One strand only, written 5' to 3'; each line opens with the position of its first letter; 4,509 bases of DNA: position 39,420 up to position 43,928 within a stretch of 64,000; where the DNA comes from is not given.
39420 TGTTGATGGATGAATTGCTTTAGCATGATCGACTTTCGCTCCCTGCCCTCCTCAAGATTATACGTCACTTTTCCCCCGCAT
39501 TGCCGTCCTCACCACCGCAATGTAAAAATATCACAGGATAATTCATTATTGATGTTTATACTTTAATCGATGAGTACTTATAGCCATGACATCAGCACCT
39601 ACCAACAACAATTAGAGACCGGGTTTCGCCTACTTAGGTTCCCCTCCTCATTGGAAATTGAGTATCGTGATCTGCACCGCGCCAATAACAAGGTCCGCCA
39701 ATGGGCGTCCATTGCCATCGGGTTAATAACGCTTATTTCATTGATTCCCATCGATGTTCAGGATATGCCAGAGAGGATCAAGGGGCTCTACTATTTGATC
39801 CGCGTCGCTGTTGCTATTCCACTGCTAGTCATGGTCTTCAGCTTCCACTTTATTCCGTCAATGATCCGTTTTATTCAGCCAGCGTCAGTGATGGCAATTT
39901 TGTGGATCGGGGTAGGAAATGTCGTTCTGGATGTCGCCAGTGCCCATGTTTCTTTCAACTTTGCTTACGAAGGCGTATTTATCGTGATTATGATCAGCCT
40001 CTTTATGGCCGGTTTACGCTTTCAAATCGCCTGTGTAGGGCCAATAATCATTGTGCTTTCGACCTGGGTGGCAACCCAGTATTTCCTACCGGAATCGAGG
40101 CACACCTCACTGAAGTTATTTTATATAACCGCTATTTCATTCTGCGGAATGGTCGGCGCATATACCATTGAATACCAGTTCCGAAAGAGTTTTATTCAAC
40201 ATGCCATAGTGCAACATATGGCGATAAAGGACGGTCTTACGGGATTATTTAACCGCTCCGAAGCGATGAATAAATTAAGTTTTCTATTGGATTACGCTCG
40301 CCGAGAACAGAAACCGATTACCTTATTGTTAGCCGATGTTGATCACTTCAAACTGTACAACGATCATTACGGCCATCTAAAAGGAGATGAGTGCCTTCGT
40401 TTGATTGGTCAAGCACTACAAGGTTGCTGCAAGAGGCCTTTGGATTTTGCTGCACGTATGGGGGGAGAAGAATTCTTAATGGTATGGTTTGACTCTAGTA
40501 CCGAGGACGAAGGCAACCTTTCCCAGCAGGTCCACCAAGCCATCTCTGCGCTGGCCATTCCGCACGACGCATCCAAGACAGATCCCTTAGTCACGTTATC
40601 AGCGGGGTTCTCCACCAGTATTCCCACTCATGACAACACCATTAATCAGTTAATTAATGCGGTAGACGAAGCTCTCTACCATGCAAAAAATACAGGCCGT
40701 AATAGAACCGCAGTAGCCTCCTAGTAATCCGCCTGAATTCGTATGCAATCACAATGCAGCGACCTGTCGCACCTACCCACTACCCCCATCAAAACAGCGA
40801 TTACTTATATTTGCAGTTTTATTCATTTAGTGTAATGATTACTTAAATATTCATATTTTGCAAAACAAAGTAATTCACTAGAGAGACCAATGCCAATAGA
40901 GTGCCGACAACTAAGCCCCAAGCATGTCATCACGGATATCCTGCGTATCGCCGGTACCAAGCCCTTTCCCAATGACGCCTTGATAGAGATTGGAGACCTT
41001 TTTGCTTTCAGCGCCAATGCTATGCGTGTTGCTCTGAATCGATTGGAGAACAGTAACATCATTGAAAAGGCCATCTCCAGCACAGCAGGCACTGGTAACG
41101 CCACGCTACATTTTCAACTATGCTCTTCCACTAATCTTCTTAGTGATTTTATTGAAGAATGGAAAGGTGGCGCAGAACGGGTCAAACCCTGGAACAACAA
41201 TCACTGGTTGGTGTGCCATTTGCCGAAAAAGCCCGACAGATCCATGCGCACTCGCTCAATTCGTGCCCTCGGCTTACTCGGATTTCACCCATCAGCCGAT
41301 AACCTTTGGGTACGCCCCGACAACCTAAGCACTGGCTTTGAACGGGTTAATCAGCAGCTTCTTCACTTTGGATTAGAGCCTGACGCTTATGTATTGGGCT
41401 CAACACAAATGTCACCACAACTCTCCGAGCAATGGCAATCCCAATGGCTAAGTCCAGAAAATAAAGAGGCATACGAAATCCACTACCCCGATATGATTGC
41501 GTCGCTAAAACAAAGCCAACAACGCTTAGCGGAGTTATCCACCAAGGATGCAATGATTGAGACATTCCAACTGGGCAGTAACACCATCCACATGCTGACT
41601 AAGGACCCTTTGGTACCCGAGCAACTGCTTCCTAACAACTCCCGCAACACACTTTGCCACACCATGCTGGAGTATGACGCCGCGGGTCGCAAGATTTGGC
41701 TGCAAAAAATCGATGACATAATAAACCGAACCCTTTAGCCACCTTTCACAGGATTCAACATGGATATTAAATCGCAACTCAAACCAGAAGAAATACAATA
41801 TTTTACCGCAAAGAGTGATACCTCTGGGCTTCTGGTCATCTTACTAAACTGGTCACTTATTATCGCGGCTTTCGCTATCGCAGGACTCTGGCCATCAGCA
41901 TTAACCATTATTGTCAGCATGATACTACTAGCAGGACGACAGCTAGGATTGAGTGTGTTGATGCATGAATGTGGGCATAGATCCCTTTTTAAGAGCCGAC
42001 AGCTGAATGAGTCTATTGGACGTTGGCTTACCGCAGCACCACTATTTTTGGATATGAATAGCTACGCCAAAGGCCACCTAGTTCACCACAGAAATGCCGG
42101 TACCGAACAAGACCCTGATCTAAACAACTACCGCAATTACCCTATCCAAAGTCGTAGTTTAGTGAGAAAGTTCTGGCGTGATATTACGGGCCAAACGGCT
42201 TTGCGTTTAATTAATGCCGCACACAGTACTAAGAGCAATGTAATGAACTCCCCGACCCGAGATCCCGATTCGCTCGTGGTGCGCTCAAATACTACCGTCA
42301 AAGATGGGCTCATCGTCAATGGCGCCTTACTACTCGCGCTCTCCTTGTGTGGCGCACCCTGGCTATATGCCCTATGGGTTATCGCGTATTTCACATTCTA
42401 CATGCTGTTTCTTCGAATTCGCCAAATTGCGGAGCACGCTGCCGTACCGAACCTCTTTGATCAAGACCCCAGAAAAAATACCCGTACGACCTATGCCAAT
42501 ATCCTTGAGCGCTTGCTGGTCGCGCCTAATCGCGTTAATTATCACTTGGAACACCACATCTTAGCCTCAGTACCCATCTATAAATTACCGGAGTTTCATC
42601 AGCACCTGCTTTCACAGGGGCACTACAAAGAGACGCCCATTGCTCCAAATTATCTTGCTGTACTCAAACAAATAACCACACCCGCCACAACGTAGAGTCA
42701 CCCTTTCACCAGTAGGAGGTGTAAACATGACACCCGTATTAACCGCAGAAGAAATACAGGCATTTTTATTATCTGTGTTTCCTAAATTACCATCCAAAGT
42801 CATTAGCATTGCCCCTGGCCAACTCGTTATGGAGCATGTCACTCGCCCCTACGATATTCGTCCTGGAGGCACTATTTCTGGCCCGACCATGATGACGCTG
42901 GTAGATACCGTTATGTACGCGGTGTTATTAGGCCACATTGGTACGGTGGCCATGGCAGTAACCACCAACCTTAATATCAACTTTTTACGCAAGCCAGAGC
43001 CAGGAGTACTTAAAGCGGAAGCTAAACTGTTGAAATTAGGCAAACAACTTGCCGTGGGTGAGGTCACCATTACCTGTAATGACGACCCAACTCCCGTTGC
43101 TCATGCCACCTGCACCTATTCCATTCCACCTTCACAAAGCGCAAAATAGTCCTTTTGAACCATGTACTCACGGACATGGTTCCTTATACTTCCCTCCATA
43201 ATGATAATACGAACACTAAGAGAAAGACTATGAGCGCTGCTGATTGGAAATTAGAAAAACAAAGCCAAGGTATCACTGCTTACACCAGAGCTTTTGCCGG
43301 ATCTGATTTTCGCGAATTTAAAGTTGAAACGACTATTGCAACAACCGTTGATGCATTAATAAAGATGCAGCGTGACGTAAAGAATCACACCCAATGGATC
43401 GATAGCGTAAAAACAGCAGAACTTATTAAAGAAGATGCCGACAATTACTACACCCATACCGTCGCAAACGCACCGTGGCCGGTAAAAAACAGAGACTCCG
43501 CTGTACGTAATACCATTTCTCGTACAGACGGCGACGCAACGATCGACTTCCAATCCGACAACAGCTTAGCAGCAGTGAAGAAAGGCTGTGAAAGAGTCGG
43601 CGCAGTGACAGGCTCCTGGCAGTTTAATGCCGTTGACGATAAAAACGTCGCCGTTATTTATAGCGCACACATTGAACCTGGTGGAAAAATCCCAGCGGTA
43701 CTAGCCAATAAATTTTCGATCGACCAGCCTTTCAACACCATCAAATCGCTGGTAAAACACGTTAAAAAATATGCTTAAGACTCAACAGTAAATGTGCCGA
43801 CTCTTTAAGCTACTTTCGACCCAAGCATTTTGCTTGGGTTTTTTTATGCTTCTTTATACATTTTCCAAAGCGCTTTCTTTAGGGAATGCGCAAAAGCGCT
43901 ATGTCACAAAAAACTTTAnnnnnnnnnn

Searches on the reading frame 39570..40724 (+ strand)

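Call 70: search_protein_families(library=pfam, proteins=[window:39570-40724:+], max_evalue=0.00001)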
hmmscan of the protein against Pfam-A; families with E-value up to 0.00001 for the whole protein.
window:39570-40724:+ (384 aa): 1 family
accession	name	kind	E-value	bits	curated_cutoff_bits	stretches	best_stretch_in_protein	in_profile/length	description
PF00990.26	GGDEF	-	2.6e-43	148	23.8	1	219-379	2-161/161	Diguanylate cyclase, GGDEF domain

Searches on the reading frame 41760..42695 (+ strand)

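Call 70: search_protein_families(library=pfam, proteins=[window:41760-42695:+], max_evalue=0.00001)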
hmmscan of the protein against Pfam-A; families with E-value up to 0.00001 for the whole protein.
window:41760-42695:+ (311 aa): 1 family
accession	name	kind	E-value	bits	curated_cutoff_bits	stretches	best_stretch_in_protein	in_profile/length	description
PF00487.30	FA_desaturase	-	2.8e-36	126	29.7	1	50-288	6-243/253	Fatty acid desaturase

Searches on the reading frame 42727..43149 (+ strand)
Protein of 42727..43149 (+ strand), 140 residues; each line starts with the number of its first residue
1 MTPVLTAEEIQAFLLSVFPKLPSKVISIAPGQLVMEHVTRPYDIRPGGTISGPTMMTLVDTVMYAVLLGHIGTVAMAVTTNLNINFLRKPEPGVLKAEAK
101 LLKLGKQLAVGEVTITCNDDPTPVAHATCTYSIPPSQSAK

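Call 70: search_protein_families(library=pfam, proteins=[window:42727-43149:+], max_evalue=0.00001)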
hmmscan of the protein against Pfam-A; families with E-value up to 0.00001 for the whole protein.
window:42727-43149:+ (140 aa): 2 families
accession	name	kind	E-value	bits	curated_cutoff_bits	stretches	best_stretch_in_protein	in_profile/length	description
PF03061.28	4HBT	-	5.9e-15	55.8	20.6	1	47-122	1-77/79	Thioesterase superfamily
PF13622.12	4HBT_3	-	1.1e-06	29.3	24.3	1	71-131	28-82/83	Acyl-CoA thioesterase N-terminal domain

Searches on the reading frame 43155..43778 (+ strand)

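Call 70: search_protein_families(library=pfam, proteins=[window:43155-43778:+], max_evalue=0.00001)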
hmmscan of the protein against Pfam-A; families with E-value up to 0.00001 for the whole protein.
window:43155-43778:+ (207 aa): 1 family
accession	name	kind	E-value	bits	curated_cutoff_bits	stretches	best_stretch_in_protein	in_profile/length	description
PF01852.25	START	-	6e-10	39.3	22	1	18-206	8-204/207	START domain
